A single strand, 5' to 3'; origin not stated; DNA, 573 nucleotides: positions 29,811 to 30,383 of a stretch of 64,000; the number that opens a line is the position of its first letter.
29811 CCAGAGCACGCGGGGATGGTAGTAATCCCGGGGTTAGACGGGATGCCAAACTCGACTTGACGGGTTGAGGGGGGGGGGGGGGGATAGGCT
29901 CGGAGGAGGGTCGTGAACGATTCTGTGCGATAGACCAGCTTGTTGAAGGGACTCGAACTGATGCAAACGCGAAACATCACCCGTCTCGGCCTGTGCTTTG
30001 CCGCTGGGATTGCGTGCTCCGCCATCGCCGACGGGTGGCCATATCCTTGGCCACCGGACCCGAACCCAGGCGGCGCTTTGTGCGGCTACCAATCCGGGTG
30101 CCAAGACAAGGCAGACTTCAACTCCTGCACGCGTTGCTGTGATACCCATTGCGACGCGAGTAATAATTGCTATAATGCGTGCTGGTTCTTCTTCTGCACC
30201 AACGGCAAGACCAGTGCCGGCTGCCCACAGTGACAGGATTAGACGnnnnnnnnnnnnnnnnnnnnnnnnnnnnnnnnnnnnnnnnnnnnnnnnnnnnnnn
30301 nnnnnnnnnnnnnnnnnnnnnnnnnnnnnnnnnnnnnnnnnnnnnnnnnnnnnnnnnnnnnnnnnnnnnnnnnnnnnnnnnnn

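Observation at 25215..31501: Three-gene module present twice, flanking nadA: secreted 10-Cys peptide, single-pass membrane protein and prepilin-like protein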

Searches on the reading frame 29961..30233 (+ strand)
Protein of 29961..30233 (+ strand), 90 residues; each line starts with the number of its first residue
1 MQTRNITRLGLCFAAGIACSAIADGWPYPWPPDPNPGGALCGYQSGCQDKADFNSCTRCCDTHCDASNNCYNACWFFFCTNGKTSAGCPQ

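Call 6: search_protein_families(library=pfam, proteins=[window:29961-30233:+], max_evalue=1)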
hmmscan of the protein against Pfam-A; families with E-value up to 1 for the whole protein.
window:29961-30233:+ (90 aa): 0 families

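Call 7: search_protein_families(library=ncbifam, proteins=[window:29961-30233:+], max_evalue=1)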
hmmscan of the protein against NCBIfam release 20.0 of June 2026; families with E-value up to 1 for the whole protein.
window:29961-30233:+ (90 aa): 0 families

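Call 9: find_homologous_proteins(query=window:29961-30233:+, max_evalue=0.01)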
Query window:29961-30233:+: no candidate shares three 5-residue words with the query. No homologue found.
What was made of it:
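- A word-indexed protein search with G1b found nothing (call 9).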

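Call 37: find_related_loci(query=A5, collection=genome_contigs, flank=6000)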
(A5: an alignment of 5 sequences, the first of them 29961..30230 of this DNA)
Query A5 (90 aa) in genome_contigs; peptide patterns used: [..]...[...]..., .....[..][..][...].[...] (x = any residue, [..] = any of these).
71 stretches matched a pattern, but none encodes a relative of the query by tblastn (E <= 1e-3).

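Call 38: find_related_loci(query=A5, collection=metagenome_contigs, flank=6000)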
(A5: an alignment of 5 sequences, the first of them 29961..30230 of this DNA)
Query A5 (90 aa) in metagenome_contigs; peptide patterns used: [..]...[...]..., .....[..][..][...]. (x = any residue, [..] = any of these).
207 stretches matched a pattern; 2 encode a relative of the query (tblastn E <= 1e-3); 2 distinct loci.
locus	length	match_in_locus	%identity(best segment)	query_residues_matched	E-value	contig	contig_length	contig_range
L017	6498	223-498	44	6-89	1e-15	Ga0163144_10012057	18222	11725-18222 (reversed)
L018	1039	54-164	59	56-89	8e-8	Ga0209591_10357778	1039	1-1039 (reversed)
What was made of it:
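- Tried and rejected: JGI metagenomes gave two loci for G1 (call 38).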

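Call 47: search_solved_structures(query=A3, max_evalue=10)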
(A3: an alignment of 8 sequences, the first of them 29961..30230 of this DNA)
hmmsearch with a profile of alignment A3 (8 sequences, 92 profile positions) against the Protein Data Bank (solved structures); distinct sequences matched with E-value up to 10: 3.
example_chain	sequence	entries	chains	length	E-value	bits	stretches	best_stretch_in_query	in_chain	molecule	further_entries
7d99_A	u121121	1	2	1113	0.74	13.1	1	39-90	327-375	potassium-chloride co-transporter KCC4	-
1c55_A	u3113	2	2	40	0.98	12.7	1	57-84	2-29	BUTANTOXIN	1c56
6i57_A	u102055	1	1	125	4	10.8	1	39-91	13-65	Sperm-associated antigen 1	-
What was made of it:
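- Tried and rejected: G1 gave nothing below E 0.7 (call 47).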

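Call 55: predict_structure(alignment_id=A6)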
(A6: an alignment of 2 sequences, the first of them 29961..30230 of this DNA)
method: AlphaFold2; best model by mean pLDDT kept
length: 90 residues; sequences in the alignment: 2
mean_pLDDT: 62.5   pTM: 0.52
mean pLDDT of the five models: 62.5, 59.7, 56.5, 52.8, 38.7
residues with pLDDT >= 90: 0; 70-90: 38; 50-70: 21; < 50: 31
segments of 3 or more residues with pLDDT < 50: 1-29
pLDDT, mean of each block of 10 residues (from residue 1): 41 37 43 61 83 85 76 78 60
secondary structure, 60 per line:
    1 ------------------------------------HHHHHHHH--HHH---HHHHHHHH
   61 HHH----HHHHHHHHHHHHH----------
elements in order: H37-44 H53-63 H68-80

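Call 59: fold_search(model_id=the predicted structure, library=pdb)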
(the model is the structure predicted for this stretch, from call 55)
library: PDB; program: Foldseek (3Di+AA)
matches with E <= 10: 0; with E <= 0.001: 0
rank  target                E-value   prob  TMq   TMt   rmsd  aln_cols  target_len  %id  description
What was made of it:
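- Closest known: Twin CX3C helical-hairpin mini-proteins. Different: No homology was detected (calls 47, 59).
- Tried and rejected: The G1 model, built from only two sequences, had no match at all (call 59).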

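Call 60: search_protein_families(library=padloc, proteins=[window:29961-30233:+], max_evalue=0.1)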
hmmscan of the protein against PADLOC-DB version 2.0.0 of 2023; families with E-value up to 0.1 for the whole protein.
window:29961-30233:+ (90 aa): 0 families

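Call 61: search_protein_families(library=phrogs, proteins=[window:29961-30233:+], max_evalue=0.1)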
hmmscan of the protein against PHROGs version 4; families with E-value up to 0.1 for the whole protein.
window:29961-30233:+ (90 aa): 0 families

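Call 77: find_related_loci(query=A5, collection=viral_contigs, flank=5000)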
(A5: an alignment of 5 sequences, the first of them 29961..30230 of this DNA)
Query A5 (90 aa) in viral_contigs; peptide patterns used: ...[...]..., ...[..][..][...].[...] (x = any residue, [..] = any of these).
71 stretches matched a pattern, but none encodes a relative of the query by tblastn (E <= 1e-3).
